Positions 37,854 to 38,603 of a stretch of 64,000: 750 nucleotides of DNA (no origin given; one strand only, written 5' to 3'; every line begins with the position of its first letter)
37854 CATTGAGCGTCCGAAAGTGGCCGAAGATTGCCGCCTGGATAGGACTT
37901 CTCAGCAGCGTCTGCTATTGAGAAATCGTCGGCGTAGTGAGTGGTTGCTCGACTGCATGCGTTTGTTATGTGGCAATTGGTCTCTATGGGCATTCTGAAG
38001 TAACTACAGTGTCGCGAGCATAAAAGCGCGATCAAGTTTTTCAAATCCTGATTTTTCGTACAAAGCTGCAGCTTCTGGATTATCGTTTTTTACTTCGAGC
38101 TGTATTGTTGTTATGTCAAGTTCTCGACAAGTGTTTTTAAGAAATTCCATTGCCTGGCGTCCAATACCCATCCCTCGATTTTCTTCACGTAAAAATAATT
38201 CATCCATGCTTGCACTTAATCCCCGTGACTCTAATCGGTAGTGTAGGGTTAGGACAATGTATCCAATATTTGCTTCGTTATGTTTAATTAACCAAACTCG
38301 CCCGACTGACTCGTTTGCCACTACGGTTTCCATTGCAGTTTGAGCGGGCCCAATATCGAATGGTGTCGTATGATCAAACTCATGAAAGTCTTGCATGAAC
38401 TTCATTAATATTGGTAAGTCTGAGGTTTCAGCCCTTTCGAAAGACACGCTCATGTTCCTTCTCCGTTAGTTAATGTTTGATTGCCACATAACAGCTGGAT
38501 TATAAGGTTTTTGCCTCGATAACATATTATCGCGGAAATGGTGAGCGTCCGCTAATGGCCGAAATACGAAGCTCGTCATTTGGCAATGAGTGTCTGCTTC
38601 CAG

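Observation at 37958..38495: GNAT acetyltransferase gene bracketed by a perfect 14-nt inverted repeat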

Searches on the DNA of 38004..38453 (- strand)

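Call 68: search_with_rna_model(model_id=R1, sources=[L055, L056, L057, L058, L041, L042, L043, L044, L045, L046, L048, L001, L007, L018, L027, L030, L036, L038, L040], max_evalue=0.01)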
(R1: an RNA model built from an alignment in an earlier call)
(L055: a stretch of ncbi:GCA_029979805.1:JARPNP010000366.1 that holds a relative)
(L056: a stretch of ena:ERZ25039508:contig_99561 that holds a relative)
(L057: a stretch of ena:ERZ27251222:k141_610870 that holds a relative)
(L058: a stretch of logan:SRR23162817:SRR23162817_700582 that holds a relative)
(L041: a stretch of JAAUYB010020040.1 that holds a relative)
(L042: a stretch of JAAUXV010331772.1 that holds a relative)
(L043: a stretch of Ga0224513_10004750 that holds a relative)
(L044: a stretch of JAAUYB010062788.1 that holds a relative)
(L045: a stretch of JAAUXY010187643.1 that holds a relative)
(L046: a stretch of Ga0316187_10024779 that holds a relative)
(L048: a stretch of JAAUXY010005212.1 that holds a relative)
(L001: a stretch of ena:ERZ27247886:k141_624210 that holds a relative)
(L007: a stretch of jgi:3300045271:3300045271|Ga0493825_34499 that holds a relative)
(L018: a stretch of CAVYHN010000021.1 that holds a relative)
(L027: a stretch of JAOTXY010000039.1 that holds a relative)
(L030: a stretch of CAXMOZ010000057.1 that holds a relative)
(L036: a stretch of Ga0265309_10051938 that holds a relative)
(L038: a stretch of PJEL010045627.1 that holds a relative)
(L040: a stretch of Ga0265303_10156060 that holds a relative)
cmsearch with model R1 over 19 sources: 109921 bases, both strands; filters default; matches with E-value up to 0.01: 60.
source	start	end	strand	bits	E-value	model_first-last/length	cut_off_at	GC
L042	2894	2972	+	99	4.7e-24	1-79/79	no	0.61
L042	3449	3527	+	96.3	2.5e-23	1-79/79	no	0.62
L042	475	553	+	94.2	9.3e-23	1-79/79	no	0.63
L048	4378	4456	+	93.2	1.8e-22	1-79/79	no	0.59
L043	3449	3527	+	92.7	2.4e-22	1-79/79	no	0.65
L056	10449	10527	+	90.4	1e-21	1-79/79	no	0.66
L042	1160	1238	+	89.2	2.1e-21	1-79/79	no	0.65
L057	533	611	+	87.8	5.2e-21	1-79/79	no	0.66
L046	3449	3525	+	87.4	6.5e-21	1-79/79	no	0.57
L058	898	976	+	86.2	1.4e-20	1-79/79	no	0.66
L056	11443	11519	+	85.3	2.5e-20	1-79/79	no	0.55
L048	453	531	+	84.7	3.5e-20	1-79/79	no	0.59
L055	9472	9548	+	83.6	6.9e-20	1-79/79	no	0.64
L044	711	787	+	83.6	6.9e-20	1-79/79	no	0.64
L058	345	421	+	83.5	7.5e-20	1-79/79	no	0.51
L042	4051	4129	+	82.8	1.1e-19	1-79/79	no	0.59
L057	1689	1765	+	81.5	2.6e-19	1-79/79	no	0.6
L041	2894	2972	+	80.6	4.6e-19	1-79/79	no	0.61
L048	975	1053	+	79.7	8.1e-19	1-79/79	no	0.57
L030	1169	1244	+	79.5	9.2e-19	1-79/79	no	0.54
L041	834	910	+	79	1.2e-18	1-79/79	no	0.68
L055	7416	7492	+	78.9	1.3e-18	1-79/79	no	0.66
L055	6429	6507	+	78.4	1.7e-18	1-79/79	no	0.62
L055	8856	8932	+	77.7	2.8e-18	1-79/79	no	0.65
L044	95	171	+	77.7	2.8e-18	1-79/79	no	0.65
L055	8103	8181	+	77.5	3.1e-18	1-79/79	no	0.58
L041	1873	1951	+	76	7.8e-18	1-79/79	no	0.59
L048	3913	3991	+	75.7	9.5e-18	1-79/79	no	0.62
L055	6897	6973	+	75.6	1e-17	1-79/79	no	0.66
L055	10443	10519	+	71.9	1e-16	1-79/79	no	0.56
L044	1682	1758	+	71.9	1e-16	1-79/79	no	0.56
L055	5723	5801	+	71.6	1.2e-16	1-79/79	no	0.54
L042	23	101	+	69.3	5.1e-16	1-79/79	no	0.66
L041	2426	2502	+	68.1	1.1e-15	1-79/79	no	0.68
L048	2983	3061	+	67.9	1.2e-15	1-79/79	no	0.61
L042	1972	2037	+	66.7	2.6e-15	1-79/79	no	0.64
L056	11013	11077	+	61.4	7e-14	1-79/79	no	0.62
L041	1406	1484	+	57.9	6.4e-13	1-79/79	no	0.63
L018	2101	2165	-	54.8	4.4e-12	1-79/79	no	0.63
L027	6701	6779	+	54.5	5.3e-12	1-79/79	no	0.53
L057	1145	1209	+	52.3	2e-11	1-79/79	no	0.57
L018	5736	5800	+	51.3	3.7e-11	1-79/79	no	0.63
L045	995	1061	+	49.1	1.5e-10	1-79/79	no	0.63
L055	9888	9966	+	48.8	1.8e-10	1-79/79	no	0.63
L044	1127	1205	+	48.8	1.8e-10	1-79/79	no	0.63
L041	3449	3527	+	46.7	6.6e-10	1-79/79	no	0.57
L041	4245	4311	+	45.3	1.6e-09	1-79/79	no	0.64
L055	11269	11345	+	44.2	3.1e-09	1-79/79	no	0.64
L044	2508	2584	+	44.2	3.1e-09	1-79/79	no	0.64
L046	804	880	+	43.7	4.3e-09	1-79/79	no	0.6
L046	234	310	+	39.8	4.9e-08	1-79/79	no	0.57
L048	2393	2457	+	38.9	8.6e-08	1-79/79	no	0.52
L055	10891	10966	+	35.7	6.5e-07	1-79/79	no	0.59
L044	2130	2205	+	35.7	6.5e-07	1-79/79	no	0.59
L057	1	56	+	34.3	1.5e-06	21-79/79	5'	0.61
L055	13759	13837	+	29.3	3.4e-05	1-79/79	no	0.52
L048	1793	1842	+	23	0.0018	1-79/79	no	0.62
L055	12410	12474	+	21.1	0.0057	1-79/79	no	0.71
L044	3649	3713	+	21.1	0.0057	1-79/79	no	0.71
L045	1863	1927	+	20.8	0.0066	1-48/79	3'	0.51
